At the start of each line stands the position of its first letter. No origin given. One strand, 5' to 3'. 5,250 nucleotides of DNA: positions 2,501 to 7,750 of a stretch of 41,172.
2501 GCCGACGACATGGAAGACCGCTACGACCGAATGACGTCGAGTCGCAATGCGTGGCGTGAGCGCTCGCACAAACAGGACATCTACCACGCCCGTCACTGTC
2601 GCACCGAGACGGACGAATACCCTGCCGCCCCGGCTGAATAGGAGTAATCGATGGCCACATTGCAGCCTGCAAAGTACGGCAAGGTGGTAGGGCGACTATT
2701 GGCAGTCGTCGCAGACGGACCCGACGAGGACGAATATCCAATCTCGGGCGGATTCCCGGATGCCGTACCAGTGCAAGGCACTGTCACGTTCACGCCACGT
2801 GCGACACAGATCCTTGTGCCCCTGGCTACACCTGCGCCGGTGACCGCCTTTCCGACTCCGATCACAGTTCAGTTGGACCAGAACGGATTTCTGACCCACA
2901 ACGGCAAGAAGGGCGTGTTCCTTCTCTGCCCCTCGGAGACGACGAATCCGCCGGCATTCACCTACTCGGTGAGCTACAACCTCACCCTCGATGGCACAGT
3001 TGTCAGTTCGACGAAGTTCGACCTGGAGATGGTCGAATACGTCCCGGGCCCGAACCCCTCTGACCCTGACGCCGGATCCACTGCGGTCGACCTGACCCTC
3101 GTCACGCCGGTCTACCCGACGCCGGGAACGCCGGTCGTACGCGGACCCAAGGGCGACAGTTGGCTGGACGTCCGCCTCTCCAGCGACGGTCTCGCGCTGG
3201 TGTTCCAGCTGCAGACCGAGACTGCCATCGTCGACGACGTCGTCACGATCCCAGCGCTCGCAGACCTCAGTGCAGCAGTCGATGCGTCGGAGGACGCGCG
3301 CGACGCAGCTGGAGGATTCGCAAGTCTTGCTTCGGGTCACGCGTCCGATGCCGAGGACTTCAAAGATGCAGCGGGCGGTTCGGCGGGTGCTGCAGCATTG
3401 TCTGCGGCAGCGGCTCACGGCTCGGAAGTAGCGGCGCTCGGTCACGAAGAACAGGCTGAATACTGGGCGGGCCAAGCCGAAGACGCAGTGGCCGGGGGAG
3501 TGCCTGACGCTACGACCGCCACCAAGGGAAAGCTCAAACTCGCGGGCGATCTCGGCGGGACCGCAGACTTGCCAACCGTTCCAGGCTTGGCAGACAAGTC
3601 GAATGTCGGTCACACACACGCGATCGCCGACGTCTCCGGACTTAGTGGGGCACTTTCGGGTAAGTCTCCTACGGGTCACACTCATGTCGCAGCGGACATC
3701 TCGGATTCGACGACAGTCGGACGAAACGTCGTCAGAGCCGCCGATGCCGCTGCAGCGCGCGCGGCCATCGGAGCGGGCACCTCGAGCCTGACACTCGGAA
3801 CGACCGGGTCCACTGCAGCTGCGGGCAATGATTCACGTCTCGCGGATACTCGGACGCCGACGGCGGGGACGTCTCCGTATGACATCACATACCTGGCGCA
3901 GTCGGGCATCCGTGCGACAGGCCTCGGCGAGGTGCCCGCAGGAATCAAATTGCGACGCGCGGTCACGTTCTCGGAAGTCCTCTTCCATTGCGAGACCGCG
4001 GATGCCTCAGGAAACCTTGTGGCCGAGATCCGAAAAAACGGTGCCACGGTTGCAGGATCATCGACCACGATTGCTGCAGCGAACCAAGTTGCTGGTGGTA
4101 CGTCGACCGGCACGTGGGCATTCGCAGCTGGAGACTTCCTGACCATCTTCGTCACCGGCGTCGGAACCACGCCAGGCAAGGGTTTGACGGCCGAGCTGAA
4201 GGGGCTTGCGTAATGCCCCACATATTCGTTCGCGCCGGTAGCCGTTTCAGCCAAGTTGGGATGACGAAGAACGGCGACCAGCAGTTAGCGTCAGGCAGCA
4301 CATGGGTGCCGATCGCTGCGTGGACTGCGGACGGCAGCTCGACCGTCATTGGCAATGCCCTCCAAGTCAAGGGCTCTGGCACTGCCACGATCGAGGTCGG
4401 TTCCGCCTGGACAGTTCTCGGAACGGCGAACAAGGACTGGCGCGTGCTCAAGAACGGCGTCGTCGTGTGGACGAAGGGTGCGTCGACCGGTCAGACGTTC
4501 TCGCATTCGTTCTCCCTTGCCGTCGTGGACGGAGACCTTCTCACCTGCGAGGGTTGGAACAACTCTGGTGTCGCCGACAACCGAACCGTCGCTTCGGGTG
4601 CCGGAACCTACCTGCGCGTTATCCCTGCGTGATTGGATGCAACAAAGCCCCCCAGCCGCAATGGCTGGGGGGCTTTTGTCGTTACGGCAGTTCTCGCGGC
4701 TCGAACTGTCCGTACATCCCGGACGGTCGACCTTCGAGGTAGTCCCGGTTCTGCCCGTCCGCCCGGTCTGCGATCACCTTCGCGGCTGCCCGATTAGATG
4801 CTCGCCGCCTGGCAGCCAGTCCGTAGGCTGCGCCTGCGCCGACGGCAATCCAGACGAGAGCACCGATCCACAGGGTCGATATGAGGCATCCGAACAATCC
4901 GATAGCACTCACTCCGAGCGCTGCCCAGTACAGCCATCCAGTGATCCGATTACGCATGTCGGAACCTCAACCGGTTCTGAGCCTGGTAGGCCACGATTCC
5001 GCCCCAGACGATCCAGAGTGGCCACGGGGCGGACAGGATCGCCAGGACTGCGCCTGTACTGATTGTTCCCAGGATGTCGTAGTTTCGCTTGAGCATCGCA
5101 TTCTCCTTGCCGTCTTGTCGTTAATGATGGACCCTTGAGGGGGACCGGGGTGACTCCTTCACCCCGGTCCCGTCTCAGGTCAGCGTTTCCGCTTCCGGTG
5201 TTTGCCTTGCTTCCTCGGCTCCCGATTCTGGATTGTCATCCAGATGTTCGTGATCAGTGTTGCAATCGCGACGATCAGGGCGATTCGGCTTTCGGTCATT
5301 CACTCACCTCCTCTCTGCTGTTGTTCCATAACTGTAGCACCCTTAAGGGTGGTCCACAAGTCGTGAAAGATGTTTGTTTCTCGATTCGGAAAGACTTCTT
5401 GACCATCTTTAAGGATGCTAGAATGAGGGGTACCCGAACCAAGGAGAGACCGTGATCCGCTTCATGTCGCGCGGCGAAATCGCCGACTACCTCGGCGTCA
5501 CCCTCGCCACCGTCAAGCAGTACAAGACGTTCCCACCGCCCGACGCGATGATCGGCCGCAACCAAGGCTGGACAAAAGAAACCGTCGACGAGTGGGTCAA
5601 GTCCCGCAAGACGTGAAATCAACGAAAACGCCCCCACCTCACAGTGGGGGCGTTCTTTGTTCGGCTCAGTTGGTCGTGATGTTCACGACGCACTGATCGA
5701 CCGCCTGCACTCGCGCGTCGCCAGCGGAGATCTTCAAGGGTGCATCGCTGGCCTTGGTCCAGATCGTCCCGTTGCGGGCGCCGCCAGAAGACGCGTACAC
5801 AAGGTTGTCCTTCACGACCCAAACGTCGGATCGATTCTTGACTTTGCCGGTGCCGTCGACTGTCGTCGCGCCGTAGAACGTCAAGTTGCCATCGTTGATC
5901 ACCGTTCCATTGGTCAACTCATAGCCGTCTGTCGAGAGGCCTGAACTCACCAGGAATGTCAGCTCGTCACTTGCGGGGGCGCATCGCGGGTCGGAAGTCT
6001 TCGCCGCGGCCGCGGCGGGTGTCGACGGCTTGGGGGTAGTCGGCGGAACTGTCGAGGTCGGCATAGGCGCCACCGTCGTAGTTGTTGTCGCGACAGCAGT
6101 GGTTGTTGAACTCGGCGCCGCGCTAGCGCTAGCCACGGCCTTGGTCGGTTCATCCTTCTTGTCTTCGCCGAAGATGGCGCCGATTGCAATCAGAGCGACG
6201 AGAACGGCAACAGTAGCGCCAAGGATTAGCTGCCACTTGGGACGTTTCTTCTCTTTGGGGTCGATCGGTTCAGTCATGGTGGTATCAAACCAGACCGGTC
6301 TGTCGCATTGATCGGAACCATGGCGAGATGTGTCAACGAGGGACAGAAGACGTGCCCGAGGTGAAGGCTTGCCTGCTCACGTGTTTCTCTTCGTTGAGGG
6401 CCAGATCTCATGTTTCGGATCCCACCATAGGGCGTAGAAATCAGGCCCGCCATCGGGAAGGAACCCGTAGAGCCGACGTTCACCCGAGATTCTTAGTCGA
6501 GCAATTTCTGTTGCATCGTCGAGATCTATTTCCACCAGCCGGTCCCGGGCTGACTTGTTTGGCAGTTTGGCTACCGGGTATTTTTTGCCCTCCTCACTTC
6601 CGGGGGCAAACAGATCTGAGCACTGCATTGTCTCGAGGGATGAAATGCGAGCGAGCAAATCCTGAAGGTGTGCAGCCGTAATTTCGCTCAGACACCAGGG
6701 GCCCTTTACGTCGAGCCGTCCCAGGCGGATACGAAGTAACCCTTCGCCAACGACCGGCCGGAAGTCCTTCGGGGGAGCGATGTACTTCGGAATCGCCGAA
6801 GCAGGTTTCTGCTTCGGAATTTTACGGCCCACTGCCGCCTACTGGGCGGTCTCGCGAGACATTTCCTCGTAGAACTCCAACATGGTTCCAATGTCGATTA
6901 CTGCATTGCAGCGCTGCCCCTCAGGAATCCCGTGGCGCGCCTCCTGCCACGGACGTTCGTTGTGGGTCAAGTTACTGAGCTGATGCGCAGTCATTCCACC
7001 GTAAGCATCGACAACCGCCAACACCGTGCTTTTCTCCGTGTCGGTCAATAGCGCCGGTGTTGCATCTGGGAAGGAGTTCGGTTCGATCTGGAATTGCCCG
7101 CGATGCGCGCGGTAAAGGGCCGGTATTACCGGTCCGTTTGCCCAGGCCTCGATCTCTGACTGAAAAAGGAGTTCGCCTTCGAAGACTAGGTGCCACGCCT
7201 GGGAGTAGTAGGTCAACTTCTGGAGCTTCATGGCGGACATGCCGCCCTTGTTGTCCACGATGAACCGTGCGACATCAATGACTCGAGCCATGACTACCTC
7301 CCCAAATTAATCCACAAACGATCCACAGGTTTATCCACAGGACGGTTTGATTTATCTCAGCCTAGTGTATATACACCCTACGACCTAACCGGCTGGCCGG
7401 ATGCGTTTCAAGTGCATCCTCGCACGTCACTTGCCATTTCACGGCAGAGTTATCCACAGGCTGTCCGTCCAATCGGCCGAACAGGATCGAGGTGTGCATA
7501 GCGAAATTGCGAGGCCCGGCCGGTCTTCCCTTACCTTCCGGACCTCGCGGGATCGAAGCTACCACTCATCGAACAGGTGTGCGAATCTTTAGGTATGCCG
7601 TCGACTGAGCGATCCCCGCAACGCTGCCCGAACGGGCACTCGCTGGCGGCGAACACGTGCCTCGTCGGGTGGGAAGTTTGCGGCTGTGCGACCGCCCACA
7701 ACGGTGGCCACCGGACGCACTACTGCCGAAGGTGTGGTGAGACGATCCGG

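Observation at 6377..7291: Panacea-domain (DUF4065/SocA-like) gene coupled to an unrecognisable 151-aa partner: candidate new toxin-antitoxin / abortive-infection module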

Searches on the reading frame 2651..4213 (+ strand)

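Call 74: search_protein_families(library=pfam, proteins=[window:2651-4213:+], max_evalue=0.01)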
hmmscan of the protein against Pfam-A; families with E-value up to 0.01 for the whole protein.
window:2651-4213:+ (520 aa): 2 families
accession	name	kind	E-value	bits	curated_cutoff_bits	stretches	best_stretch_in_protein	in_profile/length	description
PF12789.12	PTR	-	5e-09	36.5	27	1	313-352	21-60/60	Phage tail repeat like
PF19264.4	DUF5907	-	1.8e-05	25.2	27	1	285-310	1-26/80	Repeat of unknown function (DUF5907)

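Call 75: search_protein_families(library=phrogs, proteins=[window:2651-4213:+], max_evalue=0.001)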
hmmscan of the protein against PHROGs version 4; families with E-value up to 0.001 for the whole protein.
window:2651-4213:+ (520 aa): 10 families
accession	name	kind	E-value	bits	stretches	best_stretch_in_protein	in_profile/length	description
phrog_2952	-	tail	1.1e-32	114.6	1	407-518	374-486/488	minor tail protein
phrog_32311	-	unknown function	1.4e-32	114.2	1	409-519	462-575/577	-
phrog_38418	-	unknown function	4.7e-19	69.6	1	375-516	333-465/472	-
phrog_5711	-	head and packaging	5e-17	63.4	1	340-402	37-99/157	head fiber protein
phrog_8780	-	tail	3.2e-16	59.7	1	201-319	225-338/755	minor tail protein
phrog_5207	-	unknown function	3.5e-12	46.6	1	316-394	304-382/689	-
phrog_1954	-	head and packaging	8.7e-09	36.8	1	300-403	47-149/199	virion structural protein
phrog_11690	-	tail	1.3e-05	26.2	1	1-151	1-160/175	tail protein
phrog_18185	-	tail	0.00015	22.4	1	323-362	304-343/399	tail fiber protein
phrog_2012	-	tail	0.00073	20.4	1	312-407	36-141/212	minor tail protein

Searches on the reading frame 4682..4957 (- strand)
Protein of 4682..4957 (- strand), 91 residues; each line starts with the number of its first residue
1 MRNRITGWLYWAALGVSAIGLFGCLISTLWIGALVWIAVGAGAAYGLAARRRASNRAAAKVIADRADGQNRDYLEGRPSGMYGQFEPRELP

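Call 74: search_protein_families(library=pfam, proteins=[window:4682-4957:-], max_evalue=0.01)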
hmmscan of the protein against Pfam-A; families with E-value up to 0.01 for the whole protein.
window:4682-4957:- (91 aa): 0 families

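Call 75: search_protein_families(library=phrogs, proteins=[window:4682-4957:-], max_evalue=0.001)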
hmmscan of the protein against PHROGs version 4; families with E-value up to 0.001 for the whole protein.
window:4682-4957:- (91 aa): 3 families
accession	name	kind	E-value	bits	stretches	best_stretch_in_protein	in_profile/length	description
phrog_6558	-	unknown function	1.2e-14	55.5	1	8-91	4-88/90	-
phrog_6131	-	unknown function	1.4e-09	39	1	21-90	17-83/85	-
phrog_10321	-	unknown function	0.00072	20.4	0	48-89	12-49/50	-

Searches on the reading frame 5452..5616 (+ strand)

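Call 74: search_protein_families(library=pfam, proteins=[window:5452-5616:+], max_evalue=0.01)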
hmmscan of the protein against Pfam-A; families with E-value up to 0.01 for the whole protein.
window:5452-5616:+ (54 aa): 2 families
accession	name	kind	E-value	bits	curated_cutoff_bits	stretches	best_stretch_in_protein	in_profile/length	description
PF00325.26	Crp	-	2.7e-05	24.2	21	1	5-21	3-19/32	Bacterial regulatory proteins, crp family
PF08281.18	Sigma70_r4_2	-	0.0038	17.3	25.7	1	5-24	27-46/54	Sigma-70, region 4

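Call 75: search_protein_families(library=phrogs, proteins=[window:5452-5616:+], max_evalue=0.001)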
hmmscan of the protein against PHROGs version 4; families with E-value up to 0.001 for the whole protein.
window:5452-5616:+ (54 aa): 3 families
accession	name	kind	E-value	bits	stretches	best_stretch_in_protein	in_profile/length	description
phrog_597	-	DNA, RNA and nucleotide metabolism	2.3e-19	71.2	1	1-53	109-165/200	DNA binding protein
phrog_66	-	integration and excision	2.1e-06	28.7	1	1-53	90-144/412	excisionase and transcriptional regulator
phrog_7061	-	DNA, RNA and nucleotide metabolism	0.00062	21.3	0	20-52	36-68/70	HTH DNA binding protein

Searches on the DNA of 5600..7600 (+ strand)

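Call 7: search_dna_similar(query=window:5600-7600:+, collection=phages, mode=near, max_rows=20)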
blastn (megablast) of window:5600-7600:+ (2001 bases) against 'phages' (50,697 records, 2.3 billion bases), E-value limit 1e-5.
No match.
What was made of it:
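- Tried and rejected: Megablast of 5600-7600 against 50,697 phage records found no match (call 7).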

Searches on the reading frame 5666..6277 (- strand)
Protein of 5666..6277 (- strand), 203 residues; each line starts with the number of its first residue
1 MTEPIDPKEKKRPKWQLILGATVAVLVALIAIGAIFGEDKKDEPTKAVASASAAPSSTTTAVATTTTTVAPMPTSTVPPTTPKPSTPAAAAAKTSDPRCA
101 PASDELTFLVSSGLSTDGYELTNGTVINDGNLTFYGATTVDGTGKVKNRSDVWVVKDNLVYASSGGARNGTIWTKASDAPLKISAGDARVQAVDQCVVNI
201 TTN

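Call 74: search_protein_families(library=pfam, proteins=[window:5666-6277:-], max_evalue=0.01)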
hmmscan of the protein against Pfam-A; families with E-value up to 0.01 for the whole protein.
window:5666-6277:- (203 aa): 0 families
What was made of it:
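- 5666..6277 (-): A co-oriented downstream gene of 203 aa. It has an N-terminal transmembrane segment, a Pro/Thr-rich linker and a C-terminal domain. It is a possible superinfection-exclusion protein and may be co-transcribed with panAT. No Pfam hit (call 74).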

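Call 75: search_protein_families(library=phrogs, proteins=[window:5666-6277:-], max_evalue=0.001)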
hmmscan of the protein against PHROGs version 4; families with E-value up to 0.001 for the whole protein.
window:5666-6277:- (203 aa): 1 family
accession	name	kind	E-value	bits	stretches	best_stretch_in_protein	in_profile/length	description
phrog_8545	-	moron, auxiliary metabolic gene and host takeover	3.7e-06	27.9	1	8-67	7-69/177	superinfection exclusion Sie-like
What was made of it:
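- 5666..6277 (-): phrog_8545 'superinfection exclusion Sie-like', E 3.7e-6, N-terminal part only (call 75).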
